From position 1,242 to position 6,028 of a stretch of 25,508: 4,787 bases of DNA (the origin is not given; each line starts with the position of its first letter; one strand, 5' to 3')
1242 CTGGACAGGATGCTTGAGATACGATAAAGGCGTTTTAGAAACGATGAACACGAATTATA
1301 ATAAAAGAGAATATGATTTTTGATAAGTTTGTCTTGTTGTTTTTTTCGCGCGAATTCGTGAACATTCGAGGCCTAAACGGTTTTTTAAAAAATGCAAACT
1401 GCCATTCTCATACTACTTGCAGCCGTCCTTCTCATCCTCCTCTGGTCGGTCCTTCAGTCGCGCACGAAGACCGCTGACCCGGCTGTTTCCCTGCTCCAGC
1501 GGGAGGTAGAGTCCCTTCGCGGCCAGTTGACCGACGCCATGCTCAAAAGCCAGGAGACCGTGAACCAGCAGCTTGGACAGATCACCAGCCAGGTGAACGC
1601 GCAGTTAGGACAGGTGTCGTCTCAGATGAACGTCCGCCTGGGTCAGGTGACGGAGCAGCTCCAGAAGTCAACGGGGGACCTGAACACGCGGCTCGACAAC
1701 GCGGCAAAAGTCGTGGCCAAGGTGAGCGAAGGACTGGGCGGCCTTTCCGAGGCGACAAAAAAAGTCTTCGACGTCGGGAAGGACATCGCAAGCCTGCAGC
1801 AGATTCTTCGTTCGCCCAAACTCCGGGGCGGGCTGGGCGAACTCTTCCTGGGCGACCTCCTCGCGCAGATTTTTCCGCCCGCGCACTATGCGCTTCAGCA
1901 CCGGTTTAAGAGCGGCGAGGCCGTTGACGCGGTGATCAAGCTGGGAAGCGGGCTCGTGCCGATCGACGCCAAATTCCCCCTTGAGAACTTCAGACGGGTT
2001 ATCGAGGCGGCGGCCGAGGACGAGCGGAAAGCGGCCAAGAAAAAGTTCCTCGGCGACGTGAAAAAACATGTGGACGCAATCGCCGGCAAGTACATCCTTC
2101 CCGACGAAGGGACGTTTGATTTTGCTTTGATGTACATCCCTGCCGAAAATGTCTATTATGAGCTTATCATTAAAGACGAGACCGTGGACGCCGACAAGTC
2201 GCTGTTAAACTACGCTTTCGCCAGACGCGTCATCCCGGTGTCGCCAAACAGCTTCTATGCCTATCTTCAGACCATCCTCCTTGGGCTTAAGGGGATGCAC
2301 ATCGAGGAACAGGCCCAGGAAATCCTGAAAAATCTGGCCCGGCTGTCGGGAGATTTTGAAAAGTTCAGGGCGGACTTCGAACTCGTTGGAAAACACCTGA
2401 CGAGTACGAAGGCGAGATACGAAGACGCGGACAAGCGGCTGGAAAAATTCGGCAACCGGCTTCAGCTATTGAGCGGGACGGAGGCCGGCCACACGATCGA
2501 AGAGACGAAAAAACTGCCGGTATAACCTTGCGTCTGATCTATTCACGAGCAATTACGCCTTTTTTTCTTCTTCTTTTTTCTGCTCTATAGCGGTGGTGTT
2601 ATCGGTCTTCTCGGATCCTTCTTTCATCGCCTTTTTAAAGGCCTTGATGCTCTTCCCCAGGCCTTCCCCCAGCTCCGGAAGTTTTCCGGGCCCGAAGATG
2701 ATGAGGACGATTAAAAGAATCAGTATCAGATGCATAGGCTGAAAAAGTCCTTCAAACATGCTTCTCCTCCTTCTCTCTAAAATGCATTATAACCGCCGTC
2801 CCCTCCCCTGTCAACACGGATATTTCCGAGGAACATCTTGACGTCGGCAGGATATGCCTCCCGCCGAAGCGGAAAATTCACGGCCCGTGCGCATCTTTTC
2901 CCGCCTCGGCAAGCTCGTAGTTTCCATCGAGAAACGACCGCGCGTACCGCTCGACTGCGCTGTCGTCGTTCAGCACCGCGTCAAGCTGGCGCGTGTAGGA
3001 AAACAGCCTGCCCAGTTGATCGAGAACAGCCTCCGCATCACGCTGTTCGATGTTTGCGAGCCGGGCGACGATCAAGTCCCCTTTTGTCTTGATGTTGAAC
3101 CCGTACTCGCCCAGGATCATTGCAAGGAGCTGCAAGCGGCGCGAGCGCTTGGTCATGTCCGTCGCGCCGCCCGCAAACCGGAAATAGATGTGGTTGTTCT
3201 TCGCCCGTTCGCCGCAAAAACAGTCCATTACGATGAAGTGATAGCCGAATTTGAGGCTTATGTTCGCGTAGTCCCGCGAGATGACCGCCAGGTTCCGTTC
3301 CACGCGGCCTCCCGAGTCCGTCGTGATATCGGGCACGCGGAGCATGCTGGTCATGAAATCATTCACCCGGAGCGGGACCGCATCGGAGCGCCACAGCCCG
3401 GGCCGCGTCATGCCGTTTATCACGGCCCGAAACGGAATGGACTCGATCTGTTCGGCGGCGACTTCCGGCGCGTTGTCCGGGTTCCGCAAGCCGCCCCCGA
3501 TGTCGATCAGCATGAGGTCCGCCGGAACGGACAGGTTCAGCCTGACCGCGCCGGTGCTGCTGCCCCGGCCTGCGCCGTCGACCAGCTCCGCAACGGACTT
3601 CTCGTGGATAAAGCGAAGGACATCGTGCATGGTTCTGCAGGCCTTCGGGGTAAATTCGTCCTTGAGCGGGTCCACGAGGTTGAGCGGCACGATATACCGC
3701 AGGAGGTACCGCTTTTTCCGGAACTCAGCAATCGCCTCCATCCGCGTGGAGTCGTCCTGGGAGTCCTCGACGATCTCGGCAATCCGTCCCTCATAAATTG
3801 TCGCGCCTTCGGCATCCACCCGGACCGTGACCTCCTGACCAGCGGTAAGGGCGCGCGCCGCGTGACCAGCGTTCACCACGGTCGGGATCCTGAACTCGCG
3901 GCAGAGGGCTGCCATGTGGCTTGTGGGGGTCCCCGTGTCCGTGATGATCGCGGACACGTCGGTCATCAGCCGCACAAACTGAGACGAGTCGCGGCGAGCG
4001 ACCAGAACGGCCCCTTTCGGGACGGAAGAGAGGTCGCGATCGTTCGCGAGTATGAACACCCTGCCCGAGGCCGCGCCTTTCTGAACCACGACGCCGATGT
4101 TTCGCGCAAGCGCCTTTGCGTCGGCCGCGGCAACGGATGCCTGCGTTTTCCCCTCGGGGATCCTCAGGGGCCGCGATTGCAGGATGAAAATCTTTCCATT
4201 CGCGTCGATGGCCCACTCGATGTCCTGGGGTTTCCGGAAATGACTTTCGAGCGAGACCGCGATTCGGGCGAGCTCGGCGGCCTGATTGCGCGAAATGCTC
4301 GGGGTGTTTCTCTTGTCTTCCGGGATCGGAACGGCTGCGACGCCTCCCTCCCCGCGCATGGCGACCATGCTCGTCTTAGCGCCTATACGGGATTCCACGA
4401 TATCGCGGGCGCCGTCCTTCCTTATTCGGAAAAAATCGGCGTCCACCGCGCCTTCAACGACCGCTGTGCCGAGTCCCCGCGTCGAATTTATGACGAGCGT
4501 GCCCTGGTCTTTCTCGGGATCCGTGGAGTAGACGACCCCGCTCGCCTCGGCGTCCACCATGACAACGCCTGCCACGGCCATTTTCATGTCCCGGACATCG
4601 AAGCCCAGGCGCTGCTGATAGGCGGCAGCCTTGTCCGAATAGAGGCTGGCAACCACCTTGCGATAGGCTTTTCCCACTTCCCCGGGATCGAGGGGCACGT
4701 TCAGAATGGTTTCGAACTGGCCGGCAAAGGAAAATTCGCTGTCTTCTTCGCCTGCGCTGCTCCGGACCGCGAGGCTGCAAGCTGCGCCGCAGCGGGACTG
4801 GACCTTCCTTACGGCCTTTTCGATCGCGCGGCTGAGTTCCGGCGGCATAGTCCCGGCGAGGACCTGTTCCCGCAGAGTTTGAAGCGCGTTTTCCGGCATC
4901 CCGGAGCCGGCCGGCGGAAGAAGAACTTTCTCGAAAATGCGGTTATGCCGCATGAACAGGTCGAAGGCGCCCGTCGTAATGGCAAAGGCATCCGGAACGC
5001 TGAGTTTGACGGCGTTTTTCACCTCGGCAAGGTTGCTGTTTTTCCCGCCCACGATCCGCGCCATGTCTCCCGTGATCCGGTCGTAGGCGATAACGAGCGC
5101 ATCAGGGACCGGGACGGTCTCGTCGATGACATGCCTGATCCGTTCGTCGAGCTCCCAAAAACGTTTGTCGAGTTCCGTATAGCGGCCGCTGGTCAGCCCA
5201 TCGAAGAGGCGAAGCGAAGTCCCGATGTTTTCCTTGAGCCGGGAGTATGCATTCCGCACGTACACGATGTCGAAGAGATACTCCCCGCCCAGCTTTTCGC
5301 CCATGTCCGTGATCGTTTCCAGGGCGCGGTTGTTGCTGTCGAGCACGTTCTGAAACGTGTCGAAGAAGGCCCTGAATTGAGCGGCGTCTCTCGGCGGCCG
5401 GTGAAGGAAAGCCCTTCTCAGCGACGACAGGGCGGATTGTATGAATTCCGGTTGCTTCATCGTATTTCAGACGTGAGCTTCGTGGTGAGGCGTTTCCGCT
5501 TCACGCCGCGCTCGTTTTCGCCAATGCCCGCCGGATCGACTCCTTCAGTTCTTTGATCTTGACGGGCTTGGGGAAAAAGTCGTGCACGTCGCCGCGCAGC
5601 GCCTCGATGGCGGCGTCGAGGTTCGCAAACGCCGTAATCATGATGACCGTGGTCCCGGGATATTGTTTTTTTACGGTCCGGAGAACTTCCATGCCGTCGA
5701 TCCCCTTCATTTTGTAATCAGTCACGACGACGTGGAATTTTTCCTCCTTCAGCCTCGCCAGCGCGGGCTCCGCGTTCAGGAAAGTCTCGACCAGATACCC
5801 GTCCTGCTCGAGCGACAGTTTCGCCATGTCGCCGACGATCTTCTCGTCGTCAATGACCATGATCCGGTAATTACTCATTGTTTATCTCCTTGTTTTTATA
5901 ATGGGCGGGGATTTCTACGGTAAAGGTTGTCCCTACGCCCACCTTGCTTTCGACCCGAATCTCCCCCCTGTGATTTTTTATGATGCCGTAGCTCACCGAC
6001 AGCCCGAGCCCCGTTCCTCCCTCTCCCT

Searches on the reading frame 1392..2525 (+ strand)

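Call 19: search_protein_families(library=pfam, proteins=[window:1392-2525:+], max_evalue=0.001)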
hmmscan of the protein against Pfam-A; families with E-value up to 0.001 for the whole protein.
window:1392-2525:+ (377 aa): 4 families
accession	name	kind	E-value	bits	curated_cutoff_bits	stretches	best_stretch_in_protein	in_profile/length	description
PF02646.22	RmuC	-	6.4e-57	193.3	26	1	81-354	5-272/291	RmuC family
PF01442.23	Apolipoprotein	-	7.2e-06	26.3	90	1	35-105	108-178/190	Apolipoprotein A1/A4/E domain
PF06103.16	DUF948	-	8.7e-05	23.1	37.2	0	71-136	23-88/89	Bacterial protein of unknown function (DUF948)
PF06419.17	COG6_N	-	0.0006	20.4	27.4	0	41-108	15-81/114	Conserved oligomeric complex COG6, N-terminal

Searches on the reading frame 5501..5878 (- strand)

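Call 19: search_protein_families(library=pfam, proteins=[window:5501-5878:-], max_evalue=0.001)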
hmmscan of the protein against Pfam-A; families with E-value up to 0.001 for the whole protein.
window:5501-5878:- (125 aa): 1 family
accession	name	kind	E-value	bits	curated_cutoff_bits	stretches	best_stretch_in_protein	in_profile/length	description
PF00072.30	Response_reg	-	5.2e-26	91.4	30.2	1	6-116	1-111/111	Response regulator receiver domain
